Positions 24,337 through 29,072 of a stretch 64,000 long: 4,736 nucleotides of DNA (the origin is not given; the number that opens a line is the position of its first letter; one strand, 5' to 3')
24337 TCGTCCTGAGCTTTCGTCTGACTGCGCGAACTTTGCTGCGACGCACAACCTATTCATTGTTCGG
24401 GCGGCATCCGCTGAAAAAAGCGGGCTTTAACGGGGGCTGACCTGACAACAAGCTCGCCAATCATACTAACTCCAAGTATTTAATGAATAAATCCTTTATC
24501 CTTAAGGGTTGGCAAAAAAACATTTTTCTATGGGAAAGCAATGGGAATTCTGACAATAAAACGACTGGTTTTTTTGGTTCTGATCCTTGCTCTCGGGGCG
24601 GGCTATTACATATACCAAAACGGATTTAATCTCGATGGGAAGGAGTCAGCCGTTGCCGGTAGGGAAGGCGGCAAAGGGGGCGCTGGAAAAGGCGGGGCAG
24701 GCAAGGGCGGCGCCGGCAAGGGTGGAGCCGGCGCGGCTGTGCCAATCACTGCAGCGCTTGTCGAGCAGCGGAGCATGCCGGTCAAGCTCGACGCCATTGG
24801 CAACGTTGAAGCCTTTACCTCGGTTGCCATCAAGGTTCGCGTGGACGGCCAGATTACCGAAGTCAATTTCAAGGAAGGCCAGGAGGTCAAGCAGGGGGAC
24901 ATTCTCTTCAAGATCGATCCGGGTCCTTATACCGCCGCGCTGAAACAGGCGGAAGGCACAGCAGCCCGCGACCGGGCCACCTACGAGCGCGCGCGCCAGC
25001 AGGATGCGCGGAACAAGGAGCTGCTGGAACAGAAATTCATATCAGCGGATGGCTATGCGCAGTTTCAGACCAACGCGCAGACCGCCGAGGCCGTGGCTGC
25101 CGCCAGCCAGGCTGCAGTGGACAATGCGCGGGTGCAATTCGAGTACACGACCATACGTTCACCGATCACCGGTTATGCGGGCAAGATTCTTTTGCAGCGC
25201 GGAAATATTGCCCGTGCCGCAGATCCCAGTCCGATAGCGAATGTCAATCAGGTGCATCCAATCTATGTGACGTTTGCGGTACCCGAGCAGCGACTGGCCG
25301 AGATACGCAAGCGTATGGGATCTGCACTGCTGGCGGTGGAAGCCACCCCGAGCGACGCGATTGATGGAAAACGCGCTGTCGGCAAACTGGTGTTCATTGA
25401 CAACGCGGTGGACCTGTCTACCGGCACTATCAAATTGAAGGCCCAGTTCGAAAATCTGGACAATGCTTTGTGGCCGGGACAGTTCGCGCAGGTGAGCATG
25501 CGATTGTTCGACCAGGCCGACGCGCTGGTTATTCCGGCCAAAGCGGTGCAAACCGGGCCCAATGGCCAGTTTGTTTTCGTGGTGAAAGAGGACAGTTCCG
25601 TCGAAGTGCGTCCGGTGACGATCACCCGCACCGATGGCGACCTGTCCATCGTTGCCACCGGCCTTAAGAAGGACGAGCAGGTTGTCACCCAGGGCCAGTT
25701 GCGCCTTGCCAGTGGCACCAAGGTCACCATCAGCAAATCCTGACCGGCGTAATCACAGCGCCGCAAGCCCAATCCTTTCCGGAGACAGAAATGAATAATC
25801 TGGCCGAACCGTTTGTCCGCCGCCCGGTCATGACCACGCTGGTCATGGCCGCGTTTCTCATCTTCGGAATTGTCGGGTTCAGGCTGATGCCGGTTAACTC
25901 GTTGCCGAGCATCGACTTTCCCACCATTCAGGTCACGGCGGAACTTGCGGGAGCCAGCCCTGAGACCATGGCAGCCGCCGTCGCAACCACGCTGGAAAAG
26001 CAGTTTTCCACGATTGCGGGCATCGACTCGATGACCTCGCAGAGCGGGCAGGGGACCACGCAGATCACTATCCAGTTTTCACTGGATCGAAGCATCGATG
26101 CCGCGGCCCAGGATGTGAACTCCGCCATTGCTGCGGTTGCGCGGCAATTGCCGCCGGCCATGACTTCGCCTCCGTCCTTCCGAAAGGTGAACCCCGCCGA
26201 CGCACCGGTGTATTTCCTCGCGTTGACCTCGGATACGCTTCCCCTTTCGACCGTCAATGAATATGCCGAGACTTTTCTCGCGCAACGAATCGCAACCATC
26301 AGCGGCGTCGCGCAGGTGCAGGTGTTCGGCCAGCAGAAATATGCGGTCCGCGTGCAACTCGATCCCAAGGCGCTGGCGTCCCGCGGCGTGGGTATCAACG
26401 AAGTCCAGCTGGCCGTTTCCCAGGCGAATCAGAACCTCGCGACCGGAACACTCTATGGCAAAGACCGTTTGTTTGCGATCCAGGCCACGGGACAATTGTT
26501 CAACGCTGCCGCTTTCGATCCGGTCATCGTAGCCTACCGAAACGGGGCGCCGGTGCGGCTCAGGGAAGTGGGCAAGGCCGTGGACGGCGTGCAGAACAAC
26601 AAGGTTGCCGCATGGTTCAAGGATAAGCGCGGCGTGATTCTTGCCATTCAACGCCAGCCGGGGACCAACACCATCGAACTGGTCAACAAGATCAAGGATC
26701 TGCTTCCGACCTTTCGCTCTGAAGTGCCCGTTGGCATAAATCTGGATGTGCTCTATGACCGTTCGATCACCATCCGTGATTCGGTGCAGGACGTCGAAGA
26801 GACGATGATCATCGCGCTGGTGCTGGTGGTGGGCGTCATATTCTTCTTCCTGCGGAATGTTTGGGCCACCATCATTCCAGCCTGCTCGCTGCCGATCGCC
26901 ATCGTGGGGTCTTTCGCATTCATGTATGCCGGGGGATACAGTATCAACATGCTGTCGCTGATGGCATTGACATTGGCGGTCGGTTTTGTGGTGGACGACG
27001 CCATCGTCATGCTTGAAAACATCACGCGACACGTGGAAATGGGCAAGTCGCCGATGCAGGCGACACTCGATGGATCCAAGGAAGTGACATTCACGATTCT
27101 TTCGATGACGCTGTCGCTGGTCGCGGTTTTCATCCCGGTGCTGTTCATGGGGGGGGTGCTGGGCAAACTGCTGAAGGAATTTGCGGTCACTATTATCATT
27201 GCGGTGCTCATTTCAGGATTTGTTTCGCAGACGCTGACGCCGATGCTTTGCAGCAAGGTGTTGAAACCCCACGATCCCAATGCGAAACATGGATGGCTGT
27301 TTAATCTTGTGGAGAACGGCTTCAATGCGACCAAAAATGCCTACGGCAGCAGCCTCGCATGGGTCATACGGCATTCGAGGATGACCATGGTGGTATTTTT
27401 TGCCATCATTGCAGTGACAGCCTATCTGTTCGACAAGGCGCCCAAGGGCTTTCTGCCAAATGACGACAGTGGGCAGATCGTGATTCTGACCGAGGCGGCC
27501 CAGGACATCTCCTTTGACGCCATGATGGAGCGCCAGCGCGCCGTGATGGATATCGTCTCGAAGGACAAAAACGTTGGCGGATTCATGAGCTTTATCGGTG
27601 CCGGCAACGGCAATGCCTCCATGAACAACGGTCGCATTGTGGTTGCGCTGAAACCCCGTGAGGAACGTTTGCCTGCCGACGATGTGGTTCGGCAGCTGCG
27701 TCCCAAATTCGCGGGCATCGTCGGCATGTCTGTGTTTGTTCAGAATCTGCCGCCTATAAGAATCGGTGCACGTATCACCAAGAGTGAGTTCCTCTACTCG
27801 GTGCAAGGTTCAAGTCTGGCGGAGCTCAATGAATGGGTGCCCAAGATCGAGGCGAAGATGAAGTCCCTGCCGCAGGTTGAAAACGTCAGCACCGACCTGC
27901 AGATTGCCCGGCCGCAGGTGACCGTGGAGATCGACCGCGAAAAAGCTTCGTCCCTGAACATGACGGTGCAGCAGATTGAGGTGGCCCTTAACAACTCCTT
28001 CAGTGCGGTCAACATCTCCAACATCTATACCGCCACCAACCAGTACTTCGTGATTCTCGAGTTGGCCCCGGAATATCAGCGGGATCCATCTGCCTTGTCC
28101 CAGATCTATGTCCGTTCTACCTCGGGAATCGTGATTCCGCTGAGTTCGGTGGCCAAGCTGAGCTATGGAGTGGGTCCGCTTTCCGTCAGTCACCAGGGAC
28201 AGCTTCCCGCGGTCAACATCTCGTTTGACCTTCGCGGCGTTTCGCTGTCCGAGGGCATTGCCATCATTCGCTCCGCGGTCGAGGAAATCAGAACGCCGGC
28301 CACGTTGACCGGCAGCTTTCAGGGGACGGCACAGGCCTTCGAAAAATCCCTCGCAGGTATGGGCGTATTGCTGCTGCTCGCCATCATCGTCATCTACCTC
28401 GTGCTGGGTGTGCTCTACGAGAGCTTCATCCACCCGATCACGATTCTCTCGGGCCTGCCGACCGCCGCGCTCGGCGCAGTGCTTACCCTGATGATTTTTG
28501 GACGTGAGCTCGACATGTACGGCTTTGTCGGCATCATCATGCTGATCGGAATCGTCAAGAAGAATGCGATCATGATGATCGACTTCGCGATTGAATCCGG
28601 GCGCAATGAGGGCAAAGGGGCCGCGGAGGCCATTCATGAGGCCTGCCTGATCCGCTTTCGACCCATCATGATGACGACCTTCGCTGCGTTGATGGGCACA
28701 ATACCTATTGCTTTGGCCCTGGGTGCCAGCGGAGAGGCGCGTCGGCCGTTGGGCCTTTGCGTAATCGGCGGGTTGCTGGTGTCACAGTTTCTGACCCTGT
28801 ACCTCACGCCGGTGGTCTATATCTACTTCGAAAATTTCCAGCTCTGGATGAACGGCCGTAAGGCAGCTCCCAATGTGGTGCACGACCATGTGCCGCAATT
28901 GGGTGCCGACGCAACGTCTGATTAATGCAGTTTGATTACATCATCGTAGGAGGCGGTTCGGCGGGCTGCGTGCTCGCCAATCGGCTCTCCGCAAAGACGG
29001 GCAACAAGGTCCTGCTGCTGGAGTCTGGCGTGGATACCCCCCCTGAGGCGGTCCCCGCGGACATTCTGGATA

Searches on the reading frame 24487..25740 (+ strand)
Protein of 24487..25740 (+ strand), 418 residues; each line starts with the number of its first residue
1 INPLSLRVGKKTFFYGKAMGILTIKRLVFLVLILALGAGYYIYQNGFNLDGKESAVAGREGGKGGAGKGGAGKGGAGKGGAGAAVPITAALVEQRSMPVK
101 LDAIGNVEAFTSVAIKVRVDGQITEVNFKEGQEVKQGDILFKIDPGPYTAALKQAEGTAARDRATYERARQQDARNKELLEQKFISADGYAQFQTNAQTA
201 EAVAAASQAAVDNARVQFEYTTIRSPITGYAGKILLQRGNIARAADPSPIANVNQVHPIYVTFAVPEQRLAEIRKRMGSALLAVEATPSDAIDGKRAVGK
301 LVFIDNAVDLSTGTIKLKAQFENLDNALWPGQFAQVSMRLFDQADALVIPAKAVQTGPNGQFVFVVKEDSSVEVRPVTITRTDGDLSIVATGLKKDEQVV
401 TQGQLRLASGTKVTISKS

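Call 79: search_protein_families(library=pfam, proteins=[window:24487-25740:+], max_evalue=0.00001)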
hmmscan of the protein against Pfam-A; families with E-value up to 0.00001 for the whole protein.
window:24487-25740:+ (418 aa): 3 families
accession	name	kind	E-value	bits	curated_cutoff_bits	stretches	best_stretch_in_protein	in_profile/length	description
PF16576.10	HlyD_D23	-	3.5e-16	59.6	30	1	103-334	8-214/214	Barrel-sandwich domain of CusB or HlyD membrane-fusion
PF13437.12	HlyD_3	-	6.9e-11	43.3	22.2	0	222-324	1-96/106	HlyD family secretion protein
PF13533.13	Biotin_lipoyl_2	-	9e-10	38.6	29.8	1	113-144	1-32/32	Biotin-lipoyl like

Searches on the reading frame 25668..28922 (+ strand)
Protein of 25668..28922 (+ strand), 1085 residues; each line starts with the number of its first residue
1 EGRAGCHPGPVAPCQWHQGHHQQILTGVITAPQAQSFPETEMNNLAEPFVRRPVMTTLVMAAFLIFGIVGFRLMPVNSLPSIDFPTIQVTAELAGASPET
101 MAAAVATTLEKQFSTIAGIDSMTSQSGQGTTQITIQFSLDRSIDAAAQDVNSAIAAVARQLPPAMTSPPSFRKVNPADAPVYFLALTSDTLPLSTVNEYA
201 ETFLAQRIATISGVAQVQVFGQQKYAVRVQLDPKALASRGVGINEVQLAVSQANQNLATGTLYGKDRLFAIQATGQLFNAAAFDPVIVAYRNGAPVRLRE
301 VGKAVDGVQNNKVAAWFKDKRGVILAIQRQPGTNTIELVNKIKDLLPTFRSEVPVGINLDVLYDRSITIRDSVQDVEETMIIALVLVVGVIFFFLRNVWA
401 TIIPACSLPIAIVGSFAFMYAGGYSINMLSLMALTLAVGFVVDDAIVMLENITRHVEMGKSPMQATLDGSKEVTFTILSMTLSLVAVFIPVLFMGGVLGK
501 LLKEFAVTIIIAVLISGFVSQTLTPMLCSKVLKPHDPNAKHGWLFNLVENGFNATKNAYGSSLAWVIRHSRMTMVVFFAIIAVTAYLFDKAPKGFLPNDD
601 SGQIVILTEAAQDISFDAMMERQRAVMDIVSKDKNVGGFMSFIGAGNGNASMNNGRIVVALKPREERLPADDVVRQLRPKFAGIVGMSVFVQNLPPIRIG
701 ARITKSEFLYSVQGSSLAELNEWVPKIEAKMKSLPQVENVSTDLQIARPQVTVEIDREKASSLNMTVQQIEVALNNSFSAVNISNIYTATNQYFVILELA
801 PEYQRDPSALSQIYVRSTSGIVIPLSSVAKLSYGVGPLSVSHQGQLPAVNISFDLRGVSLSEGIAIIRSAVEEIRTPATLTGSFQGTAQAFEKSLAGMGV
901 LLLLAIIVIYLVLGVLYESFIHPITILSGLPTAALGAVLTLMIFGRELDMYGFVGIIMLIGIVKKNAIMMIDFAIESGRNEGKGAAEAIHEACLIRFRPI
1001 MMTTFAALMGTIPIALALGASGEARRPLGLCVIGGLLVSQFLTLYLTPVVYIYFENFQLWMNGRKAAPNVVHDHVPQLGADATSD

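Call 79: search_protein_families(library=pfam, proteins=[window:25668-28922:+], max_evalue=0.00001)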
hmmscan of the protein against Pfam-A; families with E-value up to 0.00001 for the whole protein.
window:25668-28922:+ (1085 aa): 1 family
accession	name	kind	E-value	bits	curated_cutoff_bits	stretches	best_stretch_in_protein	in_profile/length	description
PF00873.25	ACR_tran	-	1.2e-295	983.8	28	1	47-1054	3-1020/1021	AcrB/AcrD/AcrF family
